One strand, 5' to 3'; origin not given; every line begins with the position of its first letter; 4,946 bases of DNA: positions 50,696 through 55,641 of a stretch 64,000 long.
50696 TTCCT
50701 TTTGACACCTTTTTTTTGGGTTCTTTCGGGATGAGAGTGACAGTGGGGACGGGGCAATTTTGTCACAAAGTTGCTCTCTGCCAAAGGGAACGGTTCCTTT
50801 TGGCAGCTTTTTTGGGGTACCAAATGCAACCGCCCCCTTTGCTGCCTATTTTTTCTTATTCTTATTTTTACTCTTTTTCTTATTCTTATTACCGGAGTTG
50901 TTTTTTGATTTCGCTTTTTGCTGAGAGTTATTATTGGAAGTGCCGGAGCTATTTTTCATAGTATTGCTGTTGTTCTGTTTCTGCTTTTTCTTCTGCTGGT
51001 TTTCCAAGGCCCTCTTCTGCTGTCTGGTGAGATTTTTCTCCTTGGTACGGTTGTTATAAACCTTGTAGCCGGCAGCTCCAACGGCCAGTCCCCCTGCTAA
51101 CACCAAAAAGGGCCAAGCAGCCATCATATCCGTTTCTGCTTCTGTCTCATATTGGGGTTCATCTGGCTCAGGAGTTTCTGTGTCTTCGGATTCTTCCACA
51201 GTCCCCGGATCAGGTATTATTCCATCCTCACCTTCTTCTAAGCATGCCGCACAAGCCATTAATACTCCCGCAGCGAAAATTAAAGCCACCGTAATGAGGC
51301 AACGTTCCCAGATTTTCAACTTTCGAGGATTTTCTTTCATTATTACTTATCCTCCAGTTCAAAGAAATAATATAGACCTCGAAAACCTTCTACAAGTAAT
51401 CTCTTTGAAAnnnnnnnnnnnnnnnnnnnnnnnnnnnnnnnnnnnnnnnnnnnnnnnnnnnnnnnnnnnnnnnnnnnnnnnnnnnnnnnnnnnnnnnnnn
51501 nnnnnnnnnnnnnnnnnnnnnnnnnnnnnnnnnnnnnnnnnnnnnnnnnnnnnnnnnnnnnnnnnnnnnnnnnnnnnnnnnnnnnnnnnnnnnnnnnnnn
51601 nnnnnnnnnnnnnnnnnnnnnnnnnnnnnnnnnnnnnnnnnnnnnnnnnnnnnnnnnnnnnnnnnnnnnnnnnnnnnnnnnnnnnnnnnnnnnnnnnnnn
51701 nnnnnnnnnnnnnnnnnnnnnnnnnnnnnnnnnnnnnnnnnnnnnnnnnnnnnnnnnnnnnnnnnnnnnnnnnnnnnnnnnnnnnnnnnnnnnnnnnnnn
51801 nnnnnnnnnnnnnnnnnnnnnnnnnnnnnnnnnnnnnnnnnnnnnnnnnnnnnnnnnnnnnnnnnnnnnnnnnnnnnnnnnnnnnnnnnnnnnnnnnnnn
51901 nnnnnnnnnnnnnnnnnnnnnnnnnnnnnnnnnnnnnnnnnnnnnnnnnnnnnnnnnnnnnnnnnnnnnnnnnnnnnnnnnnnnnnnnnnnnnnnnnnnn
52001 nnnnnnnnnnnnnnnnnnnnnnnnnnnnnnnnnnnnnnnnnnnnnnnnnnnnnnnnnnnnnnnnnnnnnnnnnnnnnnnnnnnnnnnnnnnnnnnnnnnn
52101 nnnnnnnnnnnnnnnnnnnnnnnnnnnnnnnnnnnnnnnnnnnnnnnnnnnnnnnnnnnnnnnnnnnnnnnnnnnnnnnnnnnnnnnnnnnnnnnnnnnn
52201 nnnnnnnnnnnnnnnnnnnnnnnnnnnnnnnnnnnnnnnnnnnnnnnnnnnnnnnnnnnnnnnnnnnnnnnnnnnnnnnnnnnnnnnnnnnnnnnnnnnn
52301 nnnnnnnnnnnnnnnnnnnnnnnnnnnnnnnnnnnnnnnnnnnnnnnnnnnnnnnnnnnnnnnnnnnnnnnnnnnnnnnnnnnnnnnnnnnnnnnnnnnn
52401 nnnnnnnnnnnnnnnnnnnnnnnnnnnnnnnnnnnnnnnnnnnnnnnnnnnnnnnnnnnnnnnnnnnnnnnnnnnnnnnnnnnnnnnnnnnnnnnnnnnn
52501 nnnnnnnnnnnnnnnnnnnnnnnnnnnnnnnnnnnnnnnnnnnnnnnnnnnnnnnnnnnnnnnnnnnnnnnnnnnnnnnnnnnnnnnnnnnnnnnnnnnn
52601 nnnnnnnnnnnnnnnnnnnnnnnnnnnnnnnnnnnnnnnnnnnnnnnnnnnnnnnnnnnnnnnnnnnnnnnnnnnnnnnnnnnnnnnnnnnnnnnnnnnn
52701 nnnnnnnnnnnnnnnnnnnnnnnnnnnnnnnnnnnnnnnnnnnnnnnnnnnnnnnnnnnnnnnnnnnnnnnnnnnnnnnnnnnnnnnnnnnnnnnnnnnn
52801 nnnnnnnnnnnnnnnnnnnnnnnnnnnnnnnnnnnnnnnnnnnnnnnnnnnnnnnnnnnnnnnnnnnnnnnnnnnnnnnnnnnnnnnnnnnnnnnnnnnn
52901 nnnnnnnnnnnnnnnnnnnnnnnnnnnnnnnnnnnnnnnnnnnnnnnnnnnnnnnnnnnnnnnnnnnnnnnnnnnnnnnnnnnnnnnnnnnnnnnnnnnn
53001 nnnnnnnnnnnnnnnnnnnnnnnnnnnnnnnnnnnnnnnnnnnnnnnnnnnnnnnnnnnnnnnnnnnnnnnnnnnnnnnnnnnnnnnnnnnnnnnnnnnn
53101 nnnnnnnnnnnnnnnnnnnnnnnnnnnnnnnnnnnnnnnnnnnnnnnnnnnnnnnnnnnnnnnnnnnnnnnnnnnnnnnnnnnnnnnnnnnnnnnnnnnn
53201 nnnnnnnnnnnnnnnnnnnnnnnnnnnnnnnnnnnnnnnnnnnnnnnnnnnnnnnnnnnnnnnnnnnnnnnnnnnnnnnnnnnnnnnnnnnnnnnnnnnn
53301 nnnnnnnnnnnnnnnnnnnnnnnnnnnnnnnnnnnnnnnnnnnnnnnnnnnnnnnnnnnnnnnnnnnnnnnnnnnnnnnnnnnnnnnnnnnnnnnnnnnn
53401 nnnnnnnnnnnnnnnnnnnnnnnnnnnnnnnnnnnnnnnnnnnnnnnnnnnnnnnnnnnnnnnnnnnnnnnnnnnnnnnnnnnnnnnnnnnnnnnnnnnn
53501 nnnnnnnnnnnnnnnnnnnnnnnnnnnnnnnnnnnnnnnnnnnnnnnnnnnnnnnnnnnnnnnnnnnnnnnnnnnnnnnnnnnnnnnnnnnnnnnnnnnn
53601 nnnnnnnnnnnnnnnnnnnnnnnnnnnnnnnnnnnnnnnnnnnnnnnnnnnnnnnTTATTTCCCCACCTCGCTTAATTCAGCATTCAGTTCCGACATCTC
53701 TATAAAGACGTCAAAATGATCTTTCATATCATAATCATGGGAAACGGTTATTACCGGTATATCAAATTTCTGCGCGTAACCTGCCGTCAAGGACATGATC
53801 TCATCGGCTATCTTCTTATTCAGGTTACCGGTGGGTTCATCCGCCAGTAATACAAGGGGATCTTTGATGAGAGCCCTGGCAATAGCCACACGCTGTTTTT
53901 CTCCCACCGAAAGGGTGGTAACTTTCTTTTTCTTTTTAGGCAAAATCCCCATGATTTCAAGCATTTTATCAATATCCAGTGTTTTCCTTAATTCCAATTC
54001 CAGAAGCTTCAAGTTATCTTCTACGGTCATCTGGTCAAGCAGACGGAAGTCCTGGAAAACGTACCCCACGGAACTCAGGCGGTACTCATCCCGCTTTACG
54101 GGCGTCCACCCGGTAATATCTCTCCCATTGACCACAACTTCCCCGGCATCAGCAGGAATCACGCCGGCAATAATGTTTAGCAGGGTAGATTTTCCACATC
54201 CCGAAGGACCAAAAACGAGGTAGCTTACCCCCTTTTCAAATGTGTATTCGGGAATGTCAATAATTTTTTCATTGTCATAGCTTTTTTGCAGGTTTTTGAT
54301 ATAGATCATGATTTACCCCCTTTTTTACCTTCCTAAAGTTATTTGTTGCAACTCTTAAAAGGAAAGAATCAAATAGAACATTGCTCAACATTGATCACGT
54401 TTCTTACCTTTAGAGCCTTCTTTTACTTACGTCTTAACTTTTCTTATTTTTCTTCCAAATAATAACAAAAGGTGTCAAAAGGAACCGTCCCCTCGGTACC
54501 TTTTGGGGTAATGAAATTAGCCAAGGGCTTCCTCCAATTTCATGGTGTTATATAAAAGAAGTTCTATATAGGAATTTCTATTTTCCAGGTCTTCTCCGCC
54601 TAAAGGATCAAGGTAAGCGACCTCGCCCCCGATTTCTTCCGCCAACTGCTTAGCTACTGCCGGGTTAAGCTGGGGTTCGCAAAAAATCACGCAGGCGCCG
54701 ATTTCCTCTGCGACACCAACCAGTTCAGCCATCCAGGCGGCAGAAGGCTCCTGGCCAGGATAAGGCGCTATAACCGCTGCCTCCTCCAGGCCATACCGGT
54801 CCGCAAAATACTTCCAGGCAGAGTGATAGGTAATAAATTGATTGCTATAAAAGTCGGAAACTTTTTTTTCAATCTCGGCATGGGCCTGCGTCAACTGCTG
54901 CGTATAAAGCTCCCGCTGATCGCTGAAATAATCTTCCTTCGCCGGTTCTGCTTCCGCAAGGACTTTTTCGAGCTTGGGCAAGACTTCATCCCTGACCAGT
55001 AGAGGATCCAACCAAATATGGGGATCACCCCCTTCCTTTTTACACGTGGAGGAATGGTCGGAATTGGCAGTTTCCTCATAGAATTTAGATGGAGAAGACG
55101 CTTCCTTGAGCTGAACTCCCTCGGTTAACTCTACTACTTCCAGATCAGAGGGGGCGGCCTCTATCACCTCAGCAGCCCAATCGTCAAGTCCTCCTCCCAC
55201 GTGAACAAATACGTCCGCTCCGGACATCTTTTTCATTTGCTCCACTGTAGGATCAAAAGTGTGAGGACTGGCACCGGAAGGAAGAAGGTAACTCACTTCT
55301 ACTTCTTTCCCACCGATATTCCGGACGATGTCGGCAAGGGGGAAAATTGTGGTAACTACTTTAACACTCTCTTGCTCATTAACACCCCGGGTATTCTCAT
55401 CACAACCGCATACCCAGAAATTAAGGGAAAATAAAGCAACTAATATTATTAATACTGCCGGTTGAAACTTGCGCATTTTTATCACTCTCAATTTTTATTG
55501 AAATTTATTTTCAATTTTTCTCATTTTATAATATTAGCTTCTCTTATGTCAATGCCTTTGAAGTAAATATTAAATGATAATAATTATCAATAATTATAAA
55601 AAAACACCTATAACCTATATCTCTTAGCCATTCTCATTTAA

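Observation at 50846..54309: Unusual ABC module fused to the zur/znu locus: His-rich FtsX permease + ATPase + CxxC lipoprotein + Lys-tailed membrane protein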

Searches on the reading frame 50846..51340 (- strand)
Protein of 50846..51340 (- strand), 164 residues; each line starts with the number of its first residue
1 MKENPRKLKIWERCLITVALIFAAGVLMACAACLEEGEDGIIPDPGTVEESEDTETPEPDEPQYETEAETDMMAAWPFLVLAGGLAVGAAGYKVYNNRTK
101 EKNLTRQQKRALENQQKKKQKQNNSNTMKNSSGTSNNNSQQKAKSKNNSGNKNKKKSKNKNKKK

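Call 3: search_protein_families(library=pfam, proteins=[window:50846-51340:-], max_evalue=0.01)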
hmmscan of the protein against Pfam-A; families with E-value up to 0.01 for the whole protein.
window:50846-51340:- (164 aa): 1 family
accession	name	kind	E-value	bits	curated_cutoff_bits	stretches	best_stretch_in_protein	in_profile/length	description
PF09534.15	Trp_oprn_chp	-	0.0028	18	29.6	1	20-121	73-163/180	Tryptophan-associated transmembrane protein (Trp_oprn_chp)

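Call 4: search_protein_families(library=ncbifam, proteins=[window:50846-51340:-], max_evalue=0.01)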
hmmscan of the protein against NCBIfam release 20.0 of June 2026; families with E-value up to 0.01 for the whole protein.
window:50846-51340:- (164 aa): 1 family
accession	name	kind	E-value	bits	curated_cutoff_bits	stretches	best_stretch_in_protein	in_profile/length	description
NF005411.0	PRK06975.1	equivalog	0.0082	14.5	414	1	49-131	302-386/660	fused uroporphyrinogen-III synthase HemD/membrane protein HemX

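Call 9: search_protein_families(library=pfam, proteins=[window:50846-51340:-], max_evalue=10)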
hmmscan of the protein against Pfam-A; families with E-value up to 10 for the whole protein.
window:50846-51340:- (164 aa): 14 families
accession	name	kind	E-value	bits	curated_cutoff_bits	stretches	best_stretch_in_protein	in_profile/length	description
PF09534.15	Trp_oprn_chp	-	0.0028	18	29.6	1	20-121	73-163/180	Tryptophan-associated transmembrane protein (Trp_oprn_chp)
PF06237.18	SLC52_ribofla_tr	-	0.021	14.3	27.9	1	60-146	177-262/429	Solute carrier family 52, riboflavin transporter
PF12660.12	zf-TFIIIC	-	0.039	14.5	23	1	10-35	36-61/98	Putative zinc-finger of transcription factor IIIC complex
PF14283.11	CD1107-like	-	0.14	12.5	26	1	46-99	105-157/158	Mobile element protein CD1107-like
PF11711.13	Tim54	-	0.24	10.6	34.7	1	56-162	140-248/376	Inner membrane protein import complex subunit Tim54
PF20990.2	DUF2207_C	-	0.59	10.2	33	1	6-114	133-208/247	Predicted membrane protein (DUF2207) C-terminal domain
PF02535.28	Zip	-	0.72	9.5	35.1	1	7-157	28-143/323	ZIP Zinc transporter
PF03666.18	NPR3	-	1.1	8.4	27.5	1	106-159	57-116/456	Nitrogen Permease regulator of amino acid transport activity 3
PF15917.11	Piezo_TM25-28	-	2.5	7.5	27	1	94-156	202-263/328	Piezo TM25-28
PF02487.23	CLN3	-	5.3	6.5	31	1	99-154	170-221/395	CLN3 protein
PF04145.20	Ctr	-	7.2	7.6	25.3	1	84-149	34-88/151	Ctr copper transporter family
PF02932.22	Neur_chan_memb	-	7.8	7.1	28.1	1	105-154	110-162/233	Neurotransmitter-gated ion-channel transmembrane region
PF20524.3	DUF6739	-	8.9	4.6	27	1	102-158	524-580/691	Family of unknown function (DUF6739)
PF05053.19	Menin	-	9.6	4.8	23.6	1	56-158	492-592/678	Menin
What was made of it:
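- On MacAB-TolC / YknXYZ-type efflux pump: No MFP/HlyD-type domain occurs in any module protein (calls 3, 9).
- Closest known: ZrgABCDE. Different: The partner falls below the Pfam DUF3299 threshold (calls 3, 9).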

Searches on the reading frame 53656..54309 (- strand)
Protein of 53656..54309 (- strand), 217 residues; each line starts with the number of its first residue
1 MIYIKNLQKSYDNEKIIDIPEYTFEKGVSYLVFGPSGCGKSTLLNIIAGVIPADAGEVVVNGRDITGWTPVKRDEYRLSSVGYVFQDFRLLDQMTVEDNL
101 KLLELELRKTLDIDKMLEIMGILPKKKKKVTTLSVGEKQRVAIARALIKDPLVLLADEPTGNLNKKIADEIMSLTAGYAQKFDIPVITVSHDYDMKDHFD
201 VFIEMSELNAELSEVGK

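Call 3: search_protein_families(library=pfam, proteins=[window:53656-54309:-], max_evalue=0.01)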
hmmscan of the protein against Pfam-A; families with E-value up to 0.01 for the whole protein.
window:53656-54309:- (217 aa): 7 families
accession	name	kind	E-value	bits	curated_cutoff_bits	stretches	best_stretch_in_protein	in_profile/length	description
PF00005.33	ABC_tran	-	4.2e-33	115.3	25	1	22-160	6-136/137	ABC transporter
PF13555.12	AAA_29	-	0.00072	19.7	27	1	23-50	18-45/61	P-loop containing region of AAA domain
PF13476.12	AAA_23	-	0.00089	20.4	27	1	2-48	2-40/201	AAA domain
PF03193.22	RsgA_GTPase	-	0.0017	18.7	30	1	28-58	107-137/174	RsgA GTPase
PF20703.3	nSTAND1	-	0.002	18.2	27.1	1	30-57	36-60/379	Novel STAND NTPase 1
PF03215.21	Rad17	-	0.0034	17.8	23.8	1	31-76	49-92/186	Rad17 P-loop domain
PF01637.24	ATPase_2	-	0.0044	17.3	33.2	1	26-48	19-41/225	ATPase domain predominantly from Archaea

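Call 4: search_protein_families(library=ncbifam, proteins=[window:53656-54309:-], max_evalue=0.01)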
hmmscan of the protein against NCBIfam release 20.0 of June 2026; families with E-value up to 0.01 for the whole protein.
window:53656-54309:- (217 aa): 189 families (the best 25 are shown)
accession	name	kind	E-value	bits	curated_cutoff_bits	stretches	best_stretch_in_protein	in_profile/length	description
TIGR03608.1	L_ocin_972_ABC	subfamily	1.6e-50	171.5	254.85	1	4-205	1-206/206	putative bacteriocin export ABC transporter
TIGR02673.1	FtsE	equivalog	1.1e-43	149.4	264.85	1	1-199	1-203/214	cell division ATP-binding protein FtsE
NF040840.2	tungstate_WtpC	equivalog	9.4e-42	143.5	440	1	1-194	1-192/347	tungstate ABC transporter ATP-binding protein WtpC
TIGR02211.1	LolD_lipo_ex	equivalog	1e-37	129.8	307.75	1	2-207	2-216/221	lipoprotein-releasing ABC transporter ATP-binding protein LolD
TIGR03265.1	PhnT2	equivalog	2.4e-36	125.7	457.7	1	2-194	5-196/353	putative 2-aminoethylphosphonate ABC transporter ATP-binding protein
TIGR02142.1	modC_ABC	equivalog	2.6e-36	125.6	285.05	1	31-194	27-193/353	molybdenum ABC transporter ATP-binding protein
TIGR02982.1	heterocyst_DevA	subfamily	7.6e-36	123.7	295.8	1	16-206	20-215/220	ABC exporter ATP-binding subunit, DevA family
NF043075.1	MMSYN1_0197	equivalog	2.3e-35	122.1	550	1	2-194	3-194/341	spermidine/putrescine ABC transporter ATP-binding protein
NF038007.1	ABC_ATP_DarD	equivalog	3e-35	121.7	375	1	1-205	1-213/218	darobactin export ABC transporter ATP-binding protein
TIGR02315.1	ABC_phnC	equivalog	3.9e-34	118.2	266.1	1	1-199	1-212/243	phosphonate ABC transporter ATP-binding protein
NF008355.0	PRK11144.1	equivalog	6.6e-34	117.4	434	1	17-194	15-190/353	molybdenum ABC transporter ATP-binding protein ModC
TIGR00968.1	3a0106s01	subfamily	1.6e-33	116.2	342.75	1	2-194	1-192/237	sulfate ABC transporter ATP-binding protein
NF006987.0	PRK09452.1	equivalog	6.4e-33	114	482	1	2-193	18-208/378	spermidine/putrescine ABC transporter ATP-binding protein PotA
NF008639.0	PRK11629.1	equivalog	9.1e-33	113.6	360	1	6-216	11-232/234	lipoprotein-releasing ABC transporter ATP-binding protein LolD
NF007601.2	PRK10247.1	equivalog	6.5e-32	110.7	292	1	3-203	3-202/204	iron efflux ABC transporter ATP-binding subunit FetA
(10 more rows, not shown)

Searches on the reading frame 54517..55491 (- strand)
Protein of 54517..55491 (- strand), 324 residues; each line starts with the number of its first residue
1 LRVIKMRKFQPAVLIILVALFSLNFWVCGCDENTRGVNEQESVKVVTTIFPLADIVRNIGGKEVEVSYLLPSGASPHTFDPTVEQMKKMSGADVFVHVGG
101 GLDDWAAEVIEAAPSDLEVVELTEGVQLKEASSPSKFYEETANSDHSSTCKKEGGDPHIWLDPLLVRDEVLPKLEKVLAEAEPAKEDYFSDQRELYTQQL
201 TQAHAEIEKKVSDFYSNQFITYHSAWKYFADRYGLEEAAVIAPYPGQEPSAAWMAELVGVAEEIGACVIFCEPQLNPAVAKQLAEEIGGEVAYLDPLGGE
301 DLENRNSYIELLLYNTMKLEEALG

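Call 3: search_protein_families(library=pfam, proteins=[window:54517-55491:-], max_evalue=0.01)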
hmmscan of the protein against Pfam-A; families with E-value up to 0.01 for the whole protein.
window:54517-55491:- (324 aa): 1 family
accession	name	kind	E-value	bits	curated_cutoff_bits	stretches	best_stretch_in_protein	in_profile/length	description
PF01297.22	ZnuA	-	1e-70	238.7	29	1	45-322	1-263/263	Zinc-uptake complex component A periplasmic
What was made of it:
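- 54517..55491 (-): znuA: cluster A-I zinc-type substrate-binding lipoprotein. Call 3.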

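Call 4: search_protein_families(library=ncbifam, proteins=[window:54517-55491:-], max_evalue=0.01)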
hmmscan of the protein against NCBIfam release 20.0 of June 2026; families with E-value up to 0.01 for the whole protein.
window:54517-55491:- (324 aa): 8 families
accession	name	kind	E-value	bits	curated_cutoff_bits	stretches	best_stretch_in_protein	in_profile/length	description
NF040870.1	AztC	equivalog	2.6e-45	155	350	1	45-323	1-277/277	zinc ABC transporter substrate-binding protein AztC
NF053842.1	MnTportMntCDein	equivalog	4.4e-44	150.8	400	1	42-301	5-261/281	manganese ABC transporter substrate-binding protein MntC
NF007091.2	PRK09545.1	equivalog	3.9e-32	111.7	268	1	39-314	21-307/318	zinc ABC transporter substrate-binding protein ZnuA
NF033605.1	Zn_bnd_ABC_AdcA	exception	2.6e-30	105.9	700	1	14-289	7-284/517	zinc ABC transporter substrate-binding lipoprotein AdcA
TIGR03772.1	anch_rpt_subst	equivalog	1.1e-24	87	350.45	2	156-323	317-485/486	anchored repeat ABC transporter, substrate-binding protein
NF053703.1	Mn_SBP_EfaA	exception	2e-24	86.3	485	1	14-323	8-309/310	Mn/Fe ABC transporter substrate-binding lipoprotein EfaA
NF047355.1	ABC_bind_Mn_Staph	exception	3.1e-20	72.7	500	1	16-313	6-298/309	manganese ABC transporter substrate-binding lipoprotein MntC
NF040928.1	ABC_lipo_SloC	subfamily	1.9e-19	69.9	525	1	20-323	5-302/304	metal ABC transporter substrate-binding lipoprotein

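Call 64: search_solved_structures(query=window:54517-55491:-, max_evalue=1e-10, show_alignments=2)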
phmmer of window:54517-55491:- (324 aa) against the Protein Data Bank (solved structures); distinct sequences matched with E-value up to 1e-10: 47.
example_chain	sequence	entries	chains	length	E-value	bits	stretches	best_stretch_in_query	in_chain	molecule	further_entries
2o1e_A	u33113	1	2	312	4e-33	118.5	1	39-322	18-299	YcdH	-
1pq4_A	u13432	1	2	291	1e-32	117.2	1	45-304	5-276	periplasmic binding protein component of an ABC type zinc uptake transporter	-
2ov1_A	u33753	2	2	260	7.7e-31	111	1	155-304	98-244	Periplasmic binding protein component of an ABC type zinc uptake transporter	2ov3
3hjt_A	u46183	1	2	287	1.1e-30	110.4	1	30-316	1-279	Lmb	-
3gi1_A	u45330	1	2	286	3.2e-30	109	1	41-316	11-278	Laminin-binding protein of group A streptococci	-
7jj8_B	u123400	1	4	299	7.6e-29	104.4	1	43-319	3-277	Zinc-binding lipoprotein AdcA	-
4h0f_A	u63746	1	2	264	2.2e-28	103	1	44-316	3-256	Laminin-binding surface protein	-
7jj9_A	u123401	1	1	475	3e-28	102.5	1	43-319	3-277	Zinc-binding lipoprotein AdcA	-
5hx7_A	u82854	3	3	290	1.9e-25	93.3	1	43-323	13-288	Manganese-binding lipoprotein MntA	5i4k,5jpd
7lm7_A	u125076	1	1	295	2.4e-25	93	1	41-321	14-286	Adhesion protein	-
3cx3_A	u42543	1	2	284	2.5e-25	92.9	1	41-321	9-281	Lipoprotein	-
7lm5_A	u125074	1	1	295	5.4e-24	88.5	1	41-321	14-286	Adhesion protein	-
7lm6_A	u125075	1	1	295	8.4e-24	87.9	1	41-321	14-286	Adhesion protein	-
2ogw_A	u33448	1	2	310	1.5e-19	74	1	38-312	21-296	High-affinity zinc uptake system protein znuA precursor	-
7rcj_A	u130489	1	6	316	3.6e-19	72.7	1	36-310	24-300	High-affinity zinc uptake system protein ZnuA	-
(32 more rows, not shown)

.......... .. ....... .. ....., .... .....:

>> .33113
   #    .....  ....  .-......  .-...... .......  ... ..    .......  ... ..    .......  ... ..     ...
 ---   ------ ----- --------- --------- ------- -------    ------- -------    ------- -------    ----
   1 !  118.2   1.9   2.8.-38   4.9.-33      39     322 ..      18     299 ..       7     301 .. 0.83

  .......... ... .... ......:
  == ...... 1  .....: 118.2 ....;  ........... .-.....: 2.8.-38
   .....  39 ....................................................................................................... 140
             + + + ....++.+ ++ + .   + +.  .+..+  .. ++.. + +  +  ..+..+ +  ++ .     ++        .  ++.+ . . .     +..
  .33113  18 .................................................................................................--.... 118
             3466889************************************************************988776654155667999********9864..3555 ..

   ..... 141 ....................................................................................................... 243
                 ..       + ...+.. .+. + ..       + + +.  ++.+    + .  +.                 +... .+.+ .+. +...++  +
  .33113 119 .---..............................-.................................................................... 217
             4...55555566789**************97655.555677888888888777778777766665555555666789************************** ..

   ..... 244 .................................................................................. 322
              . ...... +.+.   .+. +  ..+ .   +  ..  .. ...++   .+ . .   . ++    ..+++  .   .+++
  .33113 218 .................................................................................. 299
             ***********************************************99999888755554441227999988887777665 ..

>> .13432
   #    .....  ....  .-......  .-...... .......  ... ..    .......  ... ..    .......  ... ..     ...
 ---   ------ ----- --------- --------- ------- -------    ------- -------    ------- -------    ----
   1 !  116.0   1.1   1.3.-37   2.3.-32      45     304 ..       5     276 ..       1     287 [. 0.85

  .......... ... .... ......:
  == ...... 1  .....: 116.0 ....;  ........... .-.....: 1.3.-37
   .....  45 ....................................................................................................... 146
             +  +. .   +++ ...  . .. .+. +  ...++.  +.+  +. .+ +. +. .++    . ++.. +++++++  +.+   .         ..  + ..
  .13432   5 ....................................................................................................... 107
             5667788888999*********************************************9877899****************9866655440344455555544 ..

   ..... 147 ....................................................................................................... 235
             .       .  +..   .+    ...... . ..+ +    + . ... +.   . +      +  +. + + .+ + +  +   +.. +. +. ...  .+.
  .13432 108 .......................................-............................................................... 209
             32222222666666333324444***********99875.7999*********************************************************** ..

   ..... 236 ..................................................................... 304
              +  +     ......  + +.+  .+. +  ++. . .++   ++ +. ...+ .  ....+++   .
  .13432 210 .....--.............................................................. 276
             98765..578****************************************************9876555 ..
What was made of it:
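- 54517..55491 (-): The closest solved relatives are B. subtilis YcdH, Synechocystis ZnuA, Lmb and AdcA (call 64).
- On Cluster A-I ZnuABC-type zinc importer (the neighbouring genes, not the module): The nearest solved proteins are YcdH, ZnuA, Lmb and AdcA (call 64).
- ZnuA's nearest solved relatives are zinc binders (call 64). The co-located binding protein is zinc-type by nearest solved relatives (call 64).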
